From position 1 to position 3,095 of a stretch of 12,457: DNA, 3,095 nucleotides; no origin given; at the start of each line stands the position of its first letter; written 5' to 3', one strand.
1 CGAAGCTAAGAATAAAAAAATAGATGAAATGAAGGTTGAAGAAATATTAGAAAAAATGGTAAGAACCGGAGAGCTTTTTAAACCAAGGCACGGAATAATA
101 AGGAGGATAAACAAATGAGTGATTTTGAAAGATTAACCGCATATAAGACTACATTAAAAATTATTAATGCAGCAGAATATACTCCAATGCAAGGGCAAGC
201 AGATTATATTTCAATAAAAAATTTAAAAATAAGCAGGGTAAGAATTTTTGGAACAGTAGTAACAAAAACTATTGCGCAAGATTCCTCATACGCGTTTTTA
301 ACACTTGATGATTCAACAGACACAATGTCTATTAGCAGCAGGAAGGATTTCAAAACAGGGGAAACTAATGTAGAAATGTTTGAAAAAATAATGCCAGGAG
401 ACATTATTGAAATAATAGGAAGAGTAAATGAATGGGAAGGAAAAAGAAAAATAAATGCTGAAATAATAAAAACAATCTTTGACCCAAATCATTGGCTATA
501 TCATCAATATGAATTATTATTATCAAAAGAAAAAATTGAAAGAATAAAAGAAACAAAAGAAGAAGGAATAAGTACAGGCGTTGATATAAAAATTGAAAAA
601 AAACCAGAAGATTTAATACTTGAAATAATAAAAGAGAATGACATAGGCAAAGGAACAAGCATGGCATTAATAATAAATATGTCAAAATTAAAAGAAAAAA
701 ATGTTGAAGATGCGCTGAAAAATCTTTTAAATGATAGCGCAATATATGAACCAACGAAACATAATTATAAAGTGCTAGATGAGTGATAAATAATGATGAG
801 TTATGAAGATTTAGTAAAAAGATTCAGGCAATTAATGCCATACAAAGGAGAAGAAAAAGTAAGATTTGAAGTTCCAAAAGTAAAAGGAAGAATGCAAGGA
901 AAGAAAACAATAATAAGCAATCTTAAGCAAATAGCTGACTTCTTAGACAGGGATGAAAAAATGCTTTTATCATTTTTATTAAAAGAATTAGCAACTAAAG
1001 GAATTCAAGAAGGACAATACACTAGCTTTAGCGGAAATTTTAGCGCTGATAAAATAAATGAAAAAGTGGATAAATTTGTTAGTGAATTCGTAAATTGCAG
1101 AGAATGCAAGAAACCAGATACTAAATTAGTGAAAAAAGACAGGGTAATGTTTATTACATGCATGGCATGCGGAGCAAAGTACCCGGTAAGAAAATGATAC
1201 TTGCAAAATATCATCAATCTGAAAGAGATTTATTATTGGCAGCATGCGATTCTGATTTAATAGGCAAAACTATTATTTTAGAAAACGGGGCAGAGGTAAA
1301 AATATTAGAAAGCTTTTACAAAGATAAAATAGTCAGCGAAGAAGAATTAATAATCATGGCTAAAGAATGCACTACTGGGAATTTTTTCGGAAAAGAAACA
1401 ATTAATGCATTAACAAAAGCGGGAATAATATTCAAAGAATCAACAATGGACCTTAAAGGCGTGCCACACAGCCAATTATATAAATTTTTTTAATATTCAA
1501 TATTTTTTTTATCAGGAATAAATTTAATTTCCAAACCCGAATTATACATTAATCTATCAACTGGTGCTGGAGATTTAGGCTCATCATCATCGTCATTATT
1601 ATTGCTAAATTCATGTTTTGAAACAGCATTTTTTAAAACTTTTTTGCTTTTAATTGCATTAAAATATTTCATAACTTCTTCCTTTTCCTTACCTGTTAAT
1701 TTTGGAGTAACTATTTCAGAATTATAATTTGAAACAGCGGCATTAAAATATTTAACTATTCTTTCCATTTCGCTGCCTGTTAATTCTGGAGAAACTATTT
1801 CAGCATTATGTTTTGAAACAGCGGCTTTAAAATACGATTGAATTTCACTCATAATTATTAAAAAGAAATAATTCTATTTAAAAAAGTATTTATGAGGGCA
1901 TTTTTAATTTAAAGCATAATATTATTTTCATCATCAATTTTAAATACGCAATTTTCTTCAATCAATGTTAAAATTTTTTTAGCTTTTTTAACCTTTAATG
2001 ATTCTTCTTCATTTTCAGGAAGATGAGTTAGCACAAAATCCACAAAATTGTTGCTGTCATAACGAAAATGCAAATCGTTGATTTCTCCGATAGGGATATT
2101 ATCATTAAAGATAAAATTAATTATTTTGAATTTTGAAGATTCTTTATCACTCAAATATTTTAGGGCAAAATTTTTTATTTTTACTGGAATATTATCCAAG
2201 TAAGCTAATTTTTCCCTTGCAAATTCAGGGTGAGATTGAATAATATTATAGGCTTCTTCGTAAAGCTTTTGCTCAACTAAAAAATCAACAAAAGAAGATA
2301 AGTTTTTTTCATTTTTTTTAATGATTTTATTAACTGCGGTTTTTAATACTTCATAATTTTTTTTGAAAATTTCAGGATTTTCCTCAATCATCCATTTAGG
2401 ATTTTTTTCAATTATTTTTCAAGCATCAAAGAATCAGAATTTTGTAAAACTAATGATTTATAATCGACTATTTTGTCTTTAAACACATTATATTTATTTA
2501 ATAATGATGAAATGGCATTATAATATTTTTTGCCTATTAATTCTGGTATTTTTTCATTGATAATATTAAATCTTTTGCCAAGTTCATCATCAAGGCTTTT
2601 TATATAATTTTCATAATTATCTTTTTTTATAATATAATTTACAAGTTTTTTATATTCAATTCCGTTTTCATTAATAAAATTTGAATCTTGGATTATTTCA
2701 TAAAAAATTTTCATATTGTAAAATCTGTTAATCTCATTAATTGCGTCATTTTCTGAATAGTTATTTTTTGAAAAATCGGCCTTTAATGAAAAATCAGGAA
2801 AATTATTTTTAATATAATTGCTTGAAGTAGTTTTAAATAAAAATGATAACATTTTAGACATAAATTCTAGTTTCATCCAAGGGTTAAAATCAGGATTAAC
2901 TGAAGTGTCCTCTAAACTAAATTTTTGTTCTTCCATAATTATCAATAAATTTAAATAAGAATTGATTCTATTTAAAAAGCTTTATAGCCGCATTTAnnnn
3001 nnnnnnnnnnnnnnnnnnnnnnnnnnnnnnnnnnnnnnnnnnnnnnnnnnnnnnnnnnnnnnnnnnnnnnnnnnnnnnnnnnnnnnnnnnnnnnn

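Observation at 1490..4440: Five-gene orphan block wedged between universally conserved archaeal genes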

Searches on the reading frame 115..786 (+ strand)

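Call 3: search_protein_families(library=pfam, proteins=[window:115-786:+], max_evalue=1)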
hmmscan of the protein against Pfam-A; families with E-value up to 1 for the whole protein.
window:115-786:+ (223 aa): 5 families
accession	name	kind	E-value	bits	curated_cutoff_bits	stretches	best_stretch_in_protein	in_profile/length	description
PF01336.31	tRNA_anti-codon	-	2.3e-09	37.5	27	1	42-119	1-73/75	OB-fold nucleic acid binding domain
PF10451.15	Stn1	-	3.4e-07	30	21.5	1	33-152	59-176/252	Telomere regulation protein Stn1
PF16100.11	RMI2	-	0.00054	20.2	29.4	1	33-119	33-107/132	RecQ-mediated genome instability protein 2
PF21100.3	MCM_C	-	0.0076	16.5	27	1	167-220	9-63/64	MCM protein C-terminal winged helix-turn-helix domain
PF14183.11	YwpF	-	0.022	15.2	28.1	1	125-207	37-119/133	YwpF-like protein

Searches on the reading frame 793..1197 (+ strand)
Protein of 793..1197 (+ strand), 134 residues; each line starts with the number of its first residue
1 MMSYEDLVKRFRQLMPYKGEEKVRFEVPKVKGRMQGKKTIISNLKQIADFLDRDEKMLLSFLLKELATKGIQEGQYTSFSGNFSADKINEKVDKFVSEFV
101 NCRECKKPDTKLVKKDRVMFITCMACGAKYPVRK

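Call 3: search_protein_families(library=pfam, proteins=[window:793-1197:+], max_evalue=1)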
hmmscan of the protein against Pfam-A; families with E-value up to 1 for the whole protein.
window:793-1197:+ (134 aa): 13 families
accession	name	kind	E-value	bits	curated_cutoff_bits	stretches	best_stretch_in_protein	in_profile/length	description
PF01873.23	eIF-5_eIF-2B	-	3e-34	117.9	27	1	20-129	6-117/117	Domain found in IF2B/IF5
PF10385.14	RNA_pol_Rpb2_45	-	0.046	14.2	28.2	1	89-121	34-63/66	RNA polymerase beta subunit external 1 domain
PF05129.18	Zn_ribbon_Elf1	-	0.049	14.2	29.8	1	89-131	13-57/79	Transcription elongation factor Elf1 like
PF23725.1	Dredd_N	-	0.055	13.8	27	1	40-101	4-61/100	Caspase-8, N-terminal domain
PF19913.5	WCOB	-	0.057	14.2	23.4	1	68-116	37-85/121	Wolframin C-terminal OB-fold domain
PF07503.17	zf-HYPF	-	0.082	13.2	23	0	120-130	21-31/34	HypF finger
PF19134.6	DUF5817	-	0.086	13.3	31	1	100-134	4-35/57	Domain of unknown function (DUF5817)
PF21490.2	PB2_cap-binding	-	0.087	13.3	27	1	14-95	37-113/121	Polymerase basic protein 2, cap-binding domain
PF13717.11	Zn_ribbon_4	-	0.11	12.9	30.3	1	119-132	1-14/36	zinc-ribbon domain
PF00320.33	GATA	-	0.11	12.5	26.8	1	102-130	1-30/36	GATA zinc finger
PF03966.22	Trm112p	-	0.13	12.6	22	0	93-133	1-38/40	Trm112p-like protein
PF03804.19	DUF325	-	0.15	12.3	28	1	85-129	68-113/137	Viral proteins of unknown function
PF01096.23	Zn_ribbon_TFIIS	-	0.21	11.9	21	0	119-130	27-38/39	Transcription factor S-II (TFIIS)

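Call 9: find_related_loci(query=window:793-1197:+, collection=genome_contigs, flank=10000)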
Query window:793-1197:+ (134 aa) in genome_contigs; peptide patterns used: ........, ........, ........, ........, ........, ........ (x = any residue, [..] = any of these).
44 stretches matched a pattern; 3 encode a relative of the query (tblastn E <= 1e-3); 3 distinct loci.
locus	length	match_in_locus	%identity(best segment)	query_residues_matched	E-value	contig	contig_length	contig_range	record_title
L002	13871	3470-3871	96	1-134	5e-86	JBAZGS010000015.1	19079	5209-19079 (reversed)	MAG: Candidatus Nanoarchaeia archaeon isolate SO_2017_LW3_51 NODE_7691_length_19079_cov_4.849726_LW162_2017, whole genom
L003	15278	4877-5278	96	1-134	3e-86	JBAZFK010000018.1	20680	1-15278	MAG: Candidatus Nanoarchaeia archaeon isolate SO_2017_LW3_149 NODE_6763_length_20680_cov_4.173600_LW162_2017, whole geno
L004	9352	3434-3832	85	2-134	2e-67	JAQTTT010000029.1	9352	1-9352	MAG: Candidatus Nanoarchaeia archaeon isolate STB_47 NODE_19840_length_9352_cov_8.609214_Sandtown_B, whole genome shotgu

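Call 52: search_protein_families(library=pfam, proteins=[L003:5609-6094:+, L004:4182-5396:+], max_evalue=0.1)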
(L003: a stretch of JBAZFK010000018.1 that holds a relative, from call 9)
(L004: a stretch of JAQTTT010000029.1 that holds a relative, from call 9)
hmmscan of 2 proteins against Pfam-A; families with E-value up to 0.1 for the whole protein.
L003:5609-6094:+ (161 aa): 1 family
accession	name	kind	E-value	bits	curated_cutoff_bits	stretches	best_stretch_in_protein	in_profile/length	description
PF09784.14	L31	-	0.0049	17.7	22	1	80-126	37-83/102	Mitochondrial ribosomal protein L31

L004:4182-5396:+ (404 aa): 0 families

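Call 80: find_encoding_contigs(protein=window:793-1197:+, flank=10000, max_places=10)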
Protein window:793-1197:+ (134 aa): no gene with exactly this product is on record in the collection.

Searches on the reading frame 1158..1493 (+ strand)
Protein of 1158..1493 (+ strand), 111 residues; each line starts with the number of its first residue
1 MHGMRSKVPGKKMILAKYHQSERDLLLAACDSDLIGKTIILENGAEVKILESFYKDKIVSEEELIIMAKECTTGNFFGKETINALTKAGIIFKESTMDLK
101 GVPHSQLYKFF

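Call 3: search_protein_families(library=pfam, proteins=[window:1158-1493:+], max_evalue=1)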
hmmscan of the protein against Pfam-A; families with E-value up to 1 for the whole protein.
window:1158-1493:+ (111 aa): 1 family
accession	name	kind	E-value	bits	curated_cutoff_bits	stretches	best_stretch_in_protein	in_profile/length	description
PF04242.18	DUF424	-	9.9e-16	58.2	25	1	22-109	4-91/92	Protein of unknown function (DUF424)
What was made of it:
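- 1158..1493 (+): Left flank: the DUF424 gene. It converges on the block. In relatives it abuts carS, an E homologue or other cargo. Pfam DUF424, E = 9.9e-16 (call 3).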

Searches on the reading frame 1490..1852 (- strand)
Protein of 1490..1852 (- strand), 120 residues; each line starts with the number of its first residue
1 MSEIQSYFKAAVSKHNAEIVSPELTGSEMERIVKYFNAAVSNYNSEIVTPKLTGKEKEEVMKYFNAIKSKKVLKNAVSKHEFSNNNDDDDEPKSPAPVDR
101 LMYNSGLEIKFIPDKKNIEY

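Call 3: search_protein_families(library=pfam, proteins=[window:1490-1852:-], max_evalue=1)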
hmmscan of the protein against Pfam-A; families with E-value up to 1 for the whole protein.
window:1490-1852:- (120 aa): 6 families
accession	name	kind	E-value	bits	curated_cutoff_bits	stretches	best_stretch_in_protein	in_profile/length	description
PF01515.24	PTA_PTB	-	0.0099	15.7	24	1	7-78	27-98/319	Phosphate acetyl/butaryl transferase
PF10369.15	ALS_ss_C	-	0.011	16.2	23.2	1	24-68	13-56/74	Small subunit of acetolactate synthase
PF00533.33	BRCT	-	0.014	16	21.3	1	22-70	17-65/78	BRCA1 C Terminus (BRCT) domain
PF20553.4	Methyltransf_35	-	0.039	13.7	27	0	42-83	251-292/309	Putative O-methyltransferase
PF12224.13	Amidoligase_2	-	0.042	14.2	22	1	31-72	72-104/245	Putative amidoligase enzyme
PF12174.13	RST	-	0.082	13.3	22.7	0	47-76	15-44/67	RCD1-SRO-TAF4 (RST) plant domain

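Call 4: search_protein_families(library=ncbifam, proteins=[window:1490-1852:-], max_evalue=1)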
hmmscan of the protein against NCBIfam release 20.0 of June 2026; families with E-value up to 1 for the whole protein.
window:1490-1852:- (120 aa): 4 families
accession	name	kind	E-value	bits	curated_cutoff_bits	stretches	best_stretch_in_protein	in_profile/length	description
NF033828.1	entry_exc2_fam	equivalog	0.014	16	35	1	51-92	67-108/131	Exc2 family lipoprotein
TIGR00643.1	recG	equivalog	0.028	13.1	659.4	1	27-68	467-508/629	ATP-dependent DNA helicase RecG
NF005130.0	PRK06569.1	equivalog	0.086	13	174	1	16-74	47-102/157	F0F1 ATP synthase subunit B'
NF008864.0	PRK11895.1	equivalog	0.1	12.2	119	1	25-72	98-144/164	acetolactate synthase small subunit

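Call 5: search_protein_families(library=padloc, proteins=[window:1490-1852:-], max_evalue=1)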
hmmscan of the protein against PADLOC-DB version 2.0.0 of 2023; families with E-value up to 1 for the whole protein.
window:1490-1852:- (120 aa): 0 families

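Call 6: search_protein_families(library=phrogs, proteins=[window:1490-1852:-], max_evalue=1)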
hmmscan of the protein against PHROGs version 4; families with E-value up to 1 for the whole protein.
window:1490-1852:- (120 aa): 6 families
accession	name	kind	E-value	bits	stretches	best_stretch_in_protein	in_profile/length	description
phrog_14518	-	unknown function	0.049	14.5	0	35-76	29-70/125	-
phrog_18255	-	unknown function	0.058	14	0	42-65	4-26/57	-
phrog_5954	-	unknown function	0.064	13.9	1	31-93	6-66/143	-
phrog_15805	-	unknown function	0.09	13.7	0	24-37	27-40/47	-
phrog_602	-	unknown function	0.13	13.3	0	35-69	66-100/113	-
phrog_3900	-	unknown function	0.18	13.2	1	45-94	50-99/106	-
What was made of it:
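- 1490..1852 (-): A120: orphan ORF of 120 aa. It has about 2.5 copies of a 28-aa repeat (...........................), an acidic low-complexity linker and a short C-terminal tail. Its stop codon overlaps DUF424's stop codon. No family hit (calls 3-6).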

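Call 18: list_cluster_members(proteins=[window:1490-1852:-, window:1909-2391:-, window:2412-2936:-, window:2997-3389:-, window:3478-4440:-, P0002])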
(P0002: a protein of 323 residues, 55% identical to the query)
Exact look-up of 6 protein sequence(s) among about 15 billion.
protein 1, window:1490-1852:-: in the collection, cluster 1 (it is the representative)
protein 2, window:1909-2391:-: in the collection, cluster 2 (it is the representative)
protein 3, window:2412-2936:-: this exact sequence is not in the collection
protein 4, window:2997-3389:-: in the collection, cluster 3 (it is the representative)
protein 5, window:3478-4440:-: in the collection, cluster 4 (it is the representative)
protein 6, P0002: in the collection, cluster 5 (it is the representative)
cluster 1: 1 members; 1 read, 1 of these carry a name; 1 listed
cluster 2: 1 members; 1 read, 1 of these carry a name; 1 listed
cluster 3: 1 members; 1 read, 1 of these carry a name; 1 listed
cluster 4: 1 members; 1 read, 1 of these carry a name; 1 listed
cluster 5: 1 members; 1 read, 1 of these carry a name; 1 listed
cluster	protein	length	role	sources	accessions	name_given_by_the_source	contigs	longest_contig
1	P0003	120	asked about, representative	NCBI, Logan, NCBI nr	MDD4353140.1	MAG: hypothetical protein PHN56_01645 [Candidatus Nanoarchaeia archaeon] | hypothetical protein [Candidatus Nanoarchaeia archaeon]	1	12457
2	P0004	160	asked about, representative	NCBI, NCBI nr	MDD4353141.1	MAG: hypothetical protein PHN56_01650 [Candidatus Nanoarchaeia archaeon] | hypothetical protein [Candidatus Nanoarchaeia archaeon]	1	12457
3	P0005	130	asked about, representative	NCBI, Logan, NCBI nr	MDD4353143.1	MAG: hypothetical protein PHN56_01660 [Candidatus Nanoarchaeia archaeon] | hypothetical protein [Candidatus Nanoarchaeia archaeon]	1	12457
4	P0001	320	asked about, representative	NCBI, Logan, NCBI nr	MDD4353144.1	MAG: hypothetical protein PHN56_01665 [Candidatus Nanoarchaeia archaeon] | hypothetical protein [Candidatus Nanoarchaeia archaeon]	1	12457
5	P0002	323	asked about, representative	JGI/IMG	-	hypothetical protein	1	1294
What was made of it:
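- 1490..1852 (-): Singleton cluster at 90% identity (call 18).
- Tried and rejected: Neither recovered the window's own proteins, which are known to be in the collection (call 18).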

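Call 42: find_related_loci(query=window:1490-1852:-, collection=viral_contigs)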
Query window:1490-1852:- (120 aa) in viral_contigs; peptide patterns used: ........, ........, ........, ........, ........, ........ (x = any residue, [..] = any of these).
42 stretches matched a pattern, but none encodes a relative of the query by tblastn (E <= 1e-3).

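Call 47: find_encoding_contigs(protein=window:1490-1852:-, flank=10000)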
Protein window:1490-1852:- (120 aa): 1 contig read that carries it; 1 place shown.
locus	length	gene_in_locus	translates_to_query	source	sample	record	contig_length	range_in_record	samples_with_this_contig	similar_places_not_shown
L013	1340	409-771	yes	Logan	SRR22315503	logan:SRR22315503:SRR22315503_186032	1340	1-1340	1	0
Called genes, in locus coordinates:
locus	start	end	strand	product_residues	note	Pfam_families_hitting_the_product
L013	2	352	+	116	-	?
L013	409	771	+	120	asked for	-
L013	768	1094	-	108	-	PF04242:DUF424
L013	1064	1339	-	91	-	?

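Call 53: search_solved_structures(query=window:1490-1852:-, max_evalue=1)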
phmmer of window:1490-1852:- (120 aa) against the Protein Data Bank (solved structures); distinct sequences matched with E-value up to 1: 2.
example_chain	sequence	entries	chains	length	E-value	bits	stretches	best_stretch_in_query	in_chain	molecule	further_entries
6yhs_O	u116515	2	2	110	0.74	13.7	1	29-101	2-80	50S ribosomal protein L22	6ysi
6v39_R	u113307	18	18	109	0.91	13.4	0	30-101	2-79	50S ribosomal protein L22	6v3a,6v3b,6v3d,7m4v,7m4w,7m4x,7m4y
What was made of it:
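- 1490..1852 (-): No PDB hit (call 53).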

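Call 70: search_dna_similar(query=window:1490-1852:-, collection=phages, mode=protein, max_evalue=0.01, max_rows=5)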
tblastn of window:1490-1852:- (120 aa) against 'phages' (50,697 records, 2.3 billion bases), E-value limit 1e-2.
No match.
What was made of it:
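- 1490..1852 (-): No viral or phage hit (calls 42, 70).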

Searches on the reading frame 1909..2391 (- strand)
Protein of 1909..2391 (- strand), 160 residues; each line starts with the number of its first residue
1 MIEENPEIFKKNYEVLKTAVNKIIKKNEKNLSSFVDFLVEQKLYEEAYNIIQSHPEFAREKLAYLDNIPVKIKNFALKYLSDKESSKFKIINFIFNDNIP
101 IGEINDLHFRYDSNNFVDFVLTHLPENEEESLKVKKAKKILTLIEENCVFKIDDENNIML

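Call 3: search_protein_families(library=pfam, proteins=[window:1909-2391:-], max_evalue=1)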
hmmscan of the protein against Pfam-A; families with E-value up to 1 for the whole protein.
window:1909-2391:- (160 aa): 0 families

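Call 4: search_protein_families(library=ncbifam, proteins=[window:1909-2391:-], max_evalue=1)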
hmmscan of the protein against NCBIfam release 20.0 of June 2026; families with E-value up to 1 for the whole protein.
window:1909-2391:- (160 aa): 1 family
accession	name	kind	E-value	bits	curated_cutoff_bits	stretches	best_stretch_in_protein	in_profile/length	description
NF045605.1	xseB_Acin_var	exception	0.05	13.8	40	1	9-37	3-31/59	exodeoxyribonuclease VII small subunit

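Call 5: search_protein_families(library=padloc, proteins=[window:1909-2391:-], max_evalue=1)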
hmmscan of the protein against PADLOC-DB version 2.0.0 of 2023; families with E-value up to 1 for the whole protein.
window:1909-2391:- (160 aa): 0 families

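Call 6: search_protein_families(library=phrogs, proteins=[window:1909-2391:-], max_evalue=1)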
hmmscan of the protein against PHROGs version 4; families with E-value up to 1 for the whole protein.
window:1909-2391:- (160 aa): 0 families

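Call 43: find_related_loci(query=window:1909-2391:-, collection=viral_contigs)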
Query window:1909-2391:- (160 aa) in viral_contigs; peptide patterns used: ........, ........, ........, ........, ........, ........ (x = any residue, [..] = any of these).
17 stretches matched a pattern, but none encodes a relative of the query by tblastn (E <= 1e-3).

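Call 54: search_solved_structures(query=window:1909-2391:-, max_evalue=1)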
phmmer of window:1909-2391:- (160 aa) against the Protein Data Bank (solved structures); distinct sequences matched with E-value up to 1: 0.

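Call 69: search_dna_similar(query=window:1909-2391:-, collection=phages, mode=protein, max_evalue=0.01, max_rows=5)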
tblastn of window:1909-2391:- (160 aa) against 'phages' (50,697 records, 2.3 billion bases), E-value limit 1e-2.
No match.
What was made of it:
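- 1909..2391 (-): B160: orphan ORF of 160 aa with no promoter of its own. It starts 20 nt after C177's stop codon, so it is probably co-transcribed with C177. No family, PDB, viral or phage hit (calls 3-6, 54, 43, 69).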

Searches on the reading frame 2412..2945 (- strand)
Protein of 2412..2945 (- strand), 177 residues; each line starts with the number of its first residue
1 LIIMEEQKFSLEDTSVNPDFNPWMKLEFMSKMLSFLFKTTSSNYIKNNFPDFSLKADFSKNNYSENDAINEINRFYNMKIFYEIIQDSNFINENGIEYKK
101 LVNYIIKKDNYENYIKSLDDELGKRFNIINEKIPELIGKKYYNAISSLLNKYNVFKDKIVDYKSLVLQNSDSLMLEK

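Call 3: search_protein_families(library=pfam, proteins=[window:2412-2945:-], max_evalue=1)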
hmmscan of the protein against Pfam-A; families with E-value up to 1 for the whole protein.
window:2412-2945:- (177 aa): 1 family
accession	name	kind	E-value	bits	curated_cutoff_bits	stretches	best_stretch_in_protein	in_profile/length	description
PF03065.20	Glyco_hydro_57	-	0.024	14.4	21.2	1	37-165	23-134/291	Glycosyl hydrolase family 57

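Call 4: search_protein_families(library=ncbifam, proteins=[window:2412-2945:-], max_evalue=1)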
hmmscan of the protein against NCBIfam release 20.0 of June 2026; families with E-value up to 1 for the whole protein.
window:2412-2945:- (177 aa): 1 family
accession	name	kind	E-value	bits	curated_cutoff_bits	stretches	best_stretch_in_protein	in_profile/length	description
NF041506.1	VapD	equivalog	0.073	13.5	100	1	69-135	10-75/91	VapD family protein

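Call 5: search_protein_families(library=padloc, proteins=[window:2412-2945:-], max_evalue=1)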
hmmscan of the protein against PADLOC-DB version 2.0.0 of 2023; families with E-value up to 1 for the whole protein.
window:2412-2945:- (177 aa): 0 families

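Call 6: search_protein_families(library=phrogs, proteins=[window:2412-2945:-], max_evalue=1)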
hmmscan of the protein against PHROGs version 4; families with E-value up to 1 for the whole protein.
window:2412-2945:- (177 aa): 0 families

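Call 44: find_related_loci(query=window:2412-2945:-, collection=viral_contigs)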
Query window:2412-2945:- (177 aa) in viral_contigs; peptide patterns used: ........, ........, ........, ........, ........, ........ (x = any residue, [..] = any of these).
35 stretches matched a pattern, but none encodes a relative of the query by tblastn (E <= 1e-3).

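Call 55: search_solved_structures(query=window:2412-2945:-, max_evalue=1)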
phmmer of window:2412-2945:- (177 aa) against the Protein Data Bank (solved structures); distinct sequences matched with E-value up to 1: 2.
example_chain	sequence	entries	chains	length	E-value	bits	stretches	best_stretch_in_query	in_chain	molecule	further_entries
2c49_A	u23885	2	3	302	0.14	15.6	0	43-129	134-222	SUGAR KINASE MJ0406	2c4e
1nlq_A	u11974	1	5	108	0.61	13.5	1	15-94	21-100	Nucleoplasmin-like protein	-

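Call 68: search_dna_similar(query=window:2412-2945:-, collection=phages, mode=protein, max_evalue=0.01, max_rows=5)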
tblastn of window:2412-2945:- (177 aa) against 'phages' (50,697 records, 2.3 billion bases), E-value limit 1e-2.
No match.
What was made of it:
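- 2412..2945 (-): C177: orphan ORF of 177 aa from the TTG at 2945, or 174 aa from the ATG at 2936. No family, PDB, viral or phage hit (calls 3-6, 55, 44, 68).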
